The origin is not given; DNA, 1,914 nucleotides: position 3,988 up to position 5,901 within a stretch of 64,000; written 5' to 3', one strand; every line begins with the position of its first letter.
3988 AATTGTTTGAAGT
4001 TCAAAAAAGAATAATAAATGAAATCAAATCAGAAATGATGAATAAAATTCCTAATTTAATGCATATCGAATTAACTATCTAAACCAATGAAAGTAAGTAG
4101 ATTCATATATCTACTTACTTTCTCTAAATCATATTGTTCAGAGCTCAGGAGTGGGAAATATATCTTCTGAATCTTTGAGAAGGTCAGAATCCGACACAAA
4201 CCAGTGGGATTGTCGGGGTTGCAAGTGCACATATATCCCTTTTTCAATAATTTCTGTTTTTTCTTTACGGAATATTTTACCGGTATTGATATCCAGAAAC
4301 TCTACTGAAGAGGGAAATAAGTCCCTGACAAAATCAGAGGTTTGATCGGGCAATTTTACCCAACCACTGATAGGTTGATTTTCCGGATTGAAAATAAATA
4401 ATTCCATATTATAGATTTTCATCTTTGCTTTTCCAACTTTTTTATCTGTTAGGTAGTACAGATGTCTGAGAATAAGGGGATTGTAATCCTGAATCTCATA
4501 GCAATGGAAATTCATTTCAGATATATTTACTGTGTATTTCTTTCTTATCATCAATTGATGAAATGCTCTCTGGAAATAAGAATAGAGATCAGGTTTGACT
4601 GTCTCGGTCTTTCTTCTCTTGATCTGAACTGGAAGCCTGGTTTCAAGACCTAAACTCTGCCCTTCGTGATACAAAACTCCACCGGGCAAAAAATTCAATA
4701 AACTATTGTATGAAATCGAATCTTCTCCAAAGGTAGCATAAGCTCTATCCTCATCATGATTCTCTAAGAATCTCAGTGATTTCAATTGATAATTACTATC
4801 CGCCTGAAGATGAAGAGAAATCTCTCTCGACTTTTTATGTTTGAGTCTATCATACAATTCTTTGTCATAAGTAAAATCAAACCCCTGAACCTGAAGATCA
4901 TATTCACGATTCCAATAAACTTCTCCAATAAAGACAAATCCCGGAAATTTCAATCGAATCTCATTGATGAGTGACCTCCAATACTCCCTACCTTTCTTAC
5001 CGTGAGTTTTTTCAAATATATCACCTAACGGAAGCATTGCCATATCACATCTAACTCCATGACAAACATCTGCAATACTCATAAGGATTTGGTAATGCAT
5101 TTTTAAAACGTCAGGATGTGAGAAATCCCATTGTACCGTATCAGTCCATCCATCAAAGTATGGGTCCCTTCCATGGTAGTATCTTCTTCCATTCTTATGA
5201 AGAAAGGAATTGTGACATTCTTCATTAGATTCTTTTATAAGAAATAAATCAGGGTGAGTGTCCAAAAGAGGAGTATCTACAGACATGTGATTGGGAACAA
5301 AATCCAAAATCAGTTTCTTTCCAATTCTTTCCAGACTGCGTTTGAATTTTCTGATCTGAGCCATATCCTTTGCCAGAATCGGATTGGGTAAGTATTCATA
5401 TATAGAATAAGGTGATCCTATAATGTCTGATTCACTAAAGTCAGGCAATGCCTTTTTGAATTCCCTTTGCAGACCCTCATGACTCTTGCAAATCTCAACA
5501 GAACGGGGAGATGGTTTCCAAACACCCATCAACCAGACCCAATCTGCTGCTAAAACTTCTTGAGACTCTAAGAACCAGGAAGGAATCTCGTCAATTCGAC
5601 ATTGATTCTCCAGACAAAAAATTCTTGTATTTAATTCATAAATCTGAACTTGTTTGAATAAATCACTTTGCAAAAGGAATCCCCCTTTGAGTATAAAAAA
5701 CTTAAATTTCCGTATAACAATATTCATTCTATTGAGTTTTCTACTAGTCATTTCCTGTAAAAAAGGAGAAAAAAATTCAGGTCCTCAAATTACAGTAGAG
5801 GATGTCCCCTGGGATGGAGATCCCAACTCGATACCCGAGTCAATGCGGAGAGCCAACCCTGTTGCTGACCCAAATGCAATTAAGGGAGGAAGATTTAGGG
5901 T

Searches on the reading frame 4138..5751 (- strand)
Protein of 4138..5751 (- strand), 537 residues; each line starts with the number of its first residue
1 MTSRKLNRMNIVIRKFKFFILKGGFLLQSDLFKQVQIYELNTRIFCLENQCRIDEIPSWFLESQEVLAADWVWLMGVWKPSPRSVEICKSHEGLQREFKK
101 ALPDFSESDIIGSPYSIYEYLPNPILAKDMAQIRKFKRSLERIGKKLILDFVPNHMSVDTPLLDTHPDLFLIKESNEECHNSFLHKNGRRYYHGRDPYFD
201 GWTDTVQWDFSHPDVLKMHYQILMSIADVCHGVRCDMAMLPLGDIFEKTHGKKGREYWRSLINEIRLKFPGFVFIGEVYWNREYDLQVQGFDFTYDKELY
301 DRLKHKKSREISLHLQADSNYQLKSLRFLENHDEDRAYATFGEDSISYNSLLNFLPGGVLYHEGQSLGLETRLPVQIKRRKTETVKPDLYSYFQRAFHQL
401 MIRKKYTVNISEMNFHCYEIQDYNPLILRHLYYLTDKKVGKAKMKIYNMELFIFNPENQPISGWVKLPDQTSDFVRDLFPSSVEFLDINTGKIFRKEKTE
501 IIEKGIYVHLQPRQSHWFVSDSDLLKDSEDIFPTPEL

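Call 30: search_protein_families(library=pfam, proteins=[window:4138-5751:-])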
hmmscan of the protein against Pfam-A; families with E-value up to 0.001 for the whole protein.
window:4138-5751:- (537 aa): 1 family
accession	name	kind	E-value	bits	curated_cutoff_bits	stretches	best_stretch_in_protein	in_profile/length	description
PF00128.31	Alpha-amylase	-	7.5e-05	22.6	22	0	299-371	279-358/446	Alpha amylase, catalytic domain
